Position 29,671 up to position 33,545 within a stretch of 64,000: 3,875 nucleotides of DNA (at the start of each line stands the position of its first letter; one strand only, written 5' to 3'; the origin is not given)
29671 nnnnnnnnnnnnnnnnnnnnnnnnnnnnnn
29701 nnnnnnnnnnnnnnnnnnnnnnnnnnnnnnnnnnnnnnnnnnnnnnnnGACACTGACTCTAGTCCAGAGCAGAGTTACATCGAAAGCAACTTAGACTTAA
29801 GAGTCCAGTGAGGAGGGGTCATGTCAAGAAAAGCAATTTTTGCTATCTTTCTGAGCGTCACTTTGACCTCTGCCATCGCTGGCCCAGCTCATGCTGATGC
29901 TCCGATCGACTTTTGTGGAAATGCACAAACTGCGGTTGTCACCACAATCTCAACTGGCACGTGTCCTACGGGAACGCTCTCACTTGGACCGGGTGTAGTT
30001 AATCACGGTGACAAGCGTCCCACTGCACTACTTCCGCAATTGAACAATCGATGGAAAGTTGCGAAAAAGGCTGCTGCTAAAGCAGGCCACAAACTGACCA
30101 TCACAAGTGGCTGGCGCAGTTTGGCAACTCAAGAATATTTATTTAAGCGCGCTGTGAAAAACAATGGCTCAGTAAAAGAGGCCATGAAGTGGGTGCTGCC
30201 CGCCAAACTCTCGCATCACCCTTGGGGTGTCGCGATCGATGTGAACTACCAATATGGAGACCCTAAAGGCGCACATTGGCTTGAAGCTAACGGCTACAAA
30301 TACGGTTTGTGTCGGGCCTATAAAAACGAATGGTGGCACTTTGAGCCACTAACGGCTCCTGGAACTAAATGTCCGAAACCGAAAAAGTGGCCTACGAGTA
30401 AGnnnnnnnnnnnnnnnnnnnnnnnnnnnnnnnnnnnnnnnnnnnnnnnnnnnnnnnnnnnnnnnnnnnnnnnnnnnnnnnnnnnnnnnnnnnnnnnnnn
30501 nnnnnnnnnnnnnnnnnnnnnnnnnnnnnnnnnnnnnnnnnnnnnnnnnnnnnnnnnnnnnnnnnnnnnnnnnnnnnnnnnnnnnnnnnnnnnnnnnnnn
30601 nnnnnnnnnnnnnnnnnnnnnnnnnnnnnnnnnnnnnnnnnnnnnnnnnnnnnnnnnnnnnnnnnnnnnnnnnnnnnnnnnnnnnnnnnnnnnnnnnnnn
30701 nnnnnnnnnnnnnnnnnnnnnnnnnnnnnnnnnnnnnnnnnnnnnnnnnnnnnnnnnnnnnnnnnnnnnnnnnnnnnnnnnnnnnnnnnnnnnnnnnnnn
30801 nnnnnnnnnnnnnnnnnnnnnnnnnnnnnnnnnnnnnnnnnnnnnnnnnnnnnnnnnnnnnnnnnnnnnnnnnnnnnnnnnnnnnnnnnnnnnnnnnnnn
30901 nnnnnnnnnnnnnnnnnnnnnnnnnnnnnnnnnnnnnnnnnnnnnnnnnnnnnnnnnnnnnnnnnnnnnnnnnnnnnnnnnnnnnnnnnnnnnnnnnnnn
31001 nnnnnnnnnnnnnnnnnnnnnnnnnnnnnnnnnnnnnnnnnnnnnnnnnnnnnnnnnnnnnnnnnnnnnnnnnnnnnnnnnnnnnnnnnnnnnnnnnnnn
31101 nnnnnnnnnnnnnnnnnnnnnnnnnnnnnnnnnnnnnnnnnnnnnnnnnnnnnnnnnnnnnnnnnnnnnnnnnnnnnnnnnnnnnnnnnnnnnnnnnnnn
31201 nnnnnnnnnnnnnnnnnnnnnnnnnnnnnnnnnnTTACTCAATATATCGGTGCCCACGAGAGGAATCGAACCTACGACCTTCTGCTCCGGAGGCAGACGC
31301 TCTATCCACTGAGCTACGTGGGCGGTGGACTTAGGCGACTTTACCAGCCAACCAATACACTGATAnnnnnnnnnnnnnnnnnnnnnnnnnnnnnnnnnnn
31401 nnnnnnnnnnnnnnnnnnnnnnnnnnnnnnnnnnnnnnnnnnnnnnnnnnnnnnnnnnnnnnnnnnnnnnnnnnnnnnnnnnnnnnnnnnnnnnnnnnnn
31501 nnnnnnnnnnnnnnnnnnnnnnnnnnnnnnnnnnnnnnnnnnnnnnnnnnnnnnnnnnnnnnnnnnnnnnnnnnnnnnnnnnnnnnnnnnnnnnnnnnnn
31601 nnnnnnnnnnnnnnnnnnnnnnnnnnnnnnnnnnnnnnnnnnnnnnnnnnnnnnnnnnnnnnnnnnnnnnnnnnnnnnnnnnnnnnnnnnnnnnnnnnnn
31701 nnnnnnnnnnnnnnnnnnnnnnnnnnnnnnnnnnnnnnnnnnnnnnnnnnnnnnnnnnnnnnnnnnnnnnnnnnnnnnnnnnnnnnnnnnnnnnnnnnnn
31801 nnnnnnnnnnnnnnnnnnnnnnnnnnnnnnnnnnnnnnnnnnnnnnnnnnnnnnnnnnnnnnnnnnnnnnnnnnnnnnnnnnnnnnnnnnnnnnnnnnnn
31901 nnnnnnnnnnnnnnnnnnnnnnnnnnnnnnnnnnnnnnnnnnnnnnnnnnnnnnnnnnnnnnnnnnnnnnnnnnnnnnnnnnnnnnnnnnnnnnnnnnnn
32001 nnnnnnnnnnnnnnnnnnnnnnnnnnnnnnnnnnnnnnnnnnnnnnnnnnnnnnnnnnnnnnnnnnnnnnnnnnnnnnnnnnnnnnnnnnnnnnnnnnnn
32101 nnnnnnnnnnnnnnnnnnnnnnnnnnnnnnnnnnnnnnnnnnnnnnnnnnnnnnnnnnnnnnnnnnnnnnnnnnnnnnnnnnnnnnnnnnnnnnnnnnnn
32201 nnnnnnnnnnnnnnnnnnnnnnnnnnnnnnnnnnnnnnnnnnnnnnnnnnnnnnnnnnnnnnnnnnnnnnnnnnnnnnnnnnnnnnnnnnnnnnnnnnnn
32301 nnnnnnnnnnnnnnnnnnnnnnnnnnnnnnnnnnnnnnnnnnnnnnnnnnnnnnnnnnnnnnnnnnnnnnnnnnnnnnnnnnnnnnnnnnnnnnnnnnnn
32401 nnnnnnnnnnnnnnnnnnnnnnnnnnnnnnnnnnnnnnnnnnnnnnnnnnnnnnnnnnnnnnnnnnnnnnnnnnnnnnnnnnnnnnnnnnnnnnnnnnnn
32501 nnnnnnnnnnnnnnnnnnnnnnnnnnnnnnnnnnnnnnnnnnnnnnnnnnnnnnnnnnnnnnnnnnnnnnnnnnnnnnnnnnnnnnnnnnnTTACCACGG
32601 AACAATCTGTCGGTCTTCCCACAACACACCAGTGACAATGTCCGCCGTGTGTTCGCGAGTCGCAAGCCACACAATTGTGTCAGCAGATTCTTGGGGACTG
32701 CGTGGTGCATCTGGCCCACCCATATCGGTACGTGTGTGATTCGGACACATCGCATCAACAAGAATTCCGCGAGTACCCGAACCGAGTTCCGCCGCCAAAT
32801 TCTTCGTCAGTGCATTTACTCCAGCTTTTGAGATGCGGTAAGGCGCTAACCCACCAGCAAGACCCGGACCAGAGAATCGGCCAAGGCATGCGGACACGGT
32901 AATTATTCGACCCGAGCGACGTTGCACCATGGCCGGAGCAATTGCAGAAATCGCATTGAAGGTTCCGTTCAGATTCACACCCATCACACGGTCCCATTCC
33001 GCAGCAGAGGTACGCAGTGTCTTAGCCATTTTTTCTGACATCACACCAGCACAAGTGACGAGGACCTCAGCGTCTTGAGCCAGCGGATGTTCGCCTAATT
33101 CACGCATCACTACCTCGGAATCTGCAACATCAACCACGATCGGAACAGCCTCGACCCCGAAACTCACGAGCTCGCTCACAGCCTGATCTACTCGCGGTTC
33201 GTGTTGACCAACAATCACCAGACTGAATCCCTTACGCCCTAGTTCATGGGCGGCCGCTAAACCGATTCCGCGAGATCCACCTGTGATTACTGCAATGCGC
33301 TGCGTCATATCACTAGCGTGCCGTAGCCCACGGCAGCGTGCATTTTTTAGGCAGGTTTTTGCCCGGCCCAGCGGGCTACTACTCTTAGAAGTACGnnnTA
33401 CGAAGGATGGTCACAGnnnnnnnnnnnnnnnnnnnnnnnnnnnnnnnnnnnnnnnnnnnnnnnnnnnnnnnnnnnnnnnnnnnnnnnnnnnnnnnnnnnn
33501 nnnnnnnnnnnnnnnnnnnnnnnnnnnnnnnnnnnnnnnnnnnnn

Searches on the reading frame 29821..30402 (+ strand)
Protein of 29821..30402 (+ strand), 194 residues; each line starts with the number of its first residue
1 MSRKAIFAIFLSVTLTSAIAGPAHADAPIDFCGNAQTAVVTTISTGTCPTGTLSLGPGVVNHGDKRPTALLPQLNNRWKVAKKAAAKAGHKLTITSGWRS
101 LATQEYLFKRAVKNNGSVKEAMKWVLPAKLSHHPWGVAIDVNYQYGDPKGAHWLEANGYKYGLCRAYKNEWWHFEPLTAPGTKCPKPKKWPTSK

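Call 26: search_protein_families(library=pfam, proteins=[window:29821-30402:+], max_evalue=0.00001)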
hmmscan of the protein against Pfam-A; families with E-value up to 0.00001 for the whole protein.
window:29821-30402:+ (194 aa): 1 family
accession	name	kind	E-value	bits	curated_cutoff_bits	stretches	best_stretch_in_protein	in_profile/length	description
PF02557.22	VanY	-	3.8e-14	53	25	1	73-169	7-112/132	D-alanyl-D-alanine carboxypeptidase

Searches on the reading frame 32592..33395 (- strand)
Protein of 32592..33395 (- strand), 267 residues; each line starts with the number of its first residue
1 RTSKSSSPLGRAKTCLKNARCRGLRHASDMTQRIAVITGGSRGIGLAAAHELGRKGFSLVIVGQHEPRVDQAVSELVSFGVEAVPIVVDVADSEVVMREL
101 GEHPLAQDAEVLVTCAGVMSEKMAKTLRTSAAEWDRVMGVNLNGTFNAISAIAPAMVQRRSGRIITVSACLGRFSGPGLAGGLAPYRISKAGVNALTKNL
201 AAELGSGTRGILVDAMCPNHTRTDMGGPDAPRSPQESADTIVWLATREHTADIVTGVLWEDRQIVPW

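Call 9: search_protein_families(library=pfam, proteins=[window:32592-33395:-], max_evalue=0.001)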
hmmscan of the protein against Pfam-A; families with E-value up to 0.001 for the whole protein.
window:32592-33395:- (267 aa): 3 families
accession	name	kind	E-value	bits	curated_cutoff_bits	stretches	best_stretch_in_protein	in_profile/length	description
PF00106.31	adh_short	-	2.5e-39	135.2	26.6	1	34-227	2-188/195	short chain dehydrogenase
PF13561.12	adh_short_C2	-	9.9e-29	101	27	1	42-227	6-182/236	Enoyl-(Acyl carrier protein) reductase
PF08659.16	KR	-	1.9e-08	34.9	22.6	1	36-153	4-124/180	KR domain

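Call 48: search_protein_families(library=ncbifam, proteins=[window:32592-33395:-], max_evalue=0.001)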
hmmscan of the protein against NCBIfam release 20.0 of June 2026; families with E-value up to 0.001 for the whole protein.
window:32592-33395:- (267 aa): 206 families (the best 25 are shown)
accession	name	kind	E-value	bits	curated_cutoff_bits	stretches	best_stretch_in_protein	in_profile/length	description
TIGR01830.1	3oxo_ACP_reduc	equivalog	5.9e-36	124.4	297.75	1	35-226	1-186/239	3-oxoacyl-[acyl-carrier-protein] reductase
NF004198.0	PRK05653.1-3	equivalog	1e-35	123.4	296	1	30-226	5-194/248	3-oxoacyl-ACP reductase FabG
NF009466.0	PRK12826.1-2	subfamily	8.6e-35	120.4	222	1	31-238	2-204/248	3-oxoacyl-ACP reductase FabG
NF004197.0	PRK05653.1-1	equivalog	4.2e-32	111.8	332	1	30-226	5-194/249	3-oxoacyl-ACP reductase FabG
NF006070.0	PRK08213.1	subfamily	1.7e-31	109.7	279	1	25-226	5-204/259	gluconate 5-dehydrogenase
NF005806.0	PRK07666.1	equivalog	6.6e-30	104.1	286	1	28-226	3-194/239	3-ketoacyl-ACP reductase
NF005067.0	PRK06484.1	equivalog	2e-29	102.6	713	1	29-225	6-195/524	short chain dehydrogenase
NF004200.0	PRK05653.1-5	equivalog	2.4e-29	102.6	273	1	33-227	3-192/242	3-oxoacyl-ACP reductase FabG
NF005559.1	PRK07231.1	subfamily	4.1e-29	101.8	215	1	30-228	2-193/249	glucose 1-dehydrogenase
NF004203.0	PRK05653.2-4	subfamily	3e-28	98.9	313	1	29-229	3-198/260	3-oxoacyl-ACP reductase FabG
NF005681.0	PRK07478.1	subfamily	3.6e-28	98.6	267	1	29-227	3-196/254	SDR family oxidoreductase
NF009386.0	PRK12745.1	equivalog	4.1e-28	98.2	250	1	30-233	3-208/259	3-ketoacyl-ACP reductase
NF005853.0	PRK07774.1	equivalog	2.1e-27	96.1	303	1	29-253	3-220/250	SDR family oxidoreductase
NF004526.0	PRK05872.1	subfamily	2.1e-27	96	276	1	27-225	5-194/297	short-chain dehydrogenase/reductase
NF004843.0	PRK06194.1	equivalog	2.4e-27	96.1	308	1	29-232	3-202/295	hypothetical protein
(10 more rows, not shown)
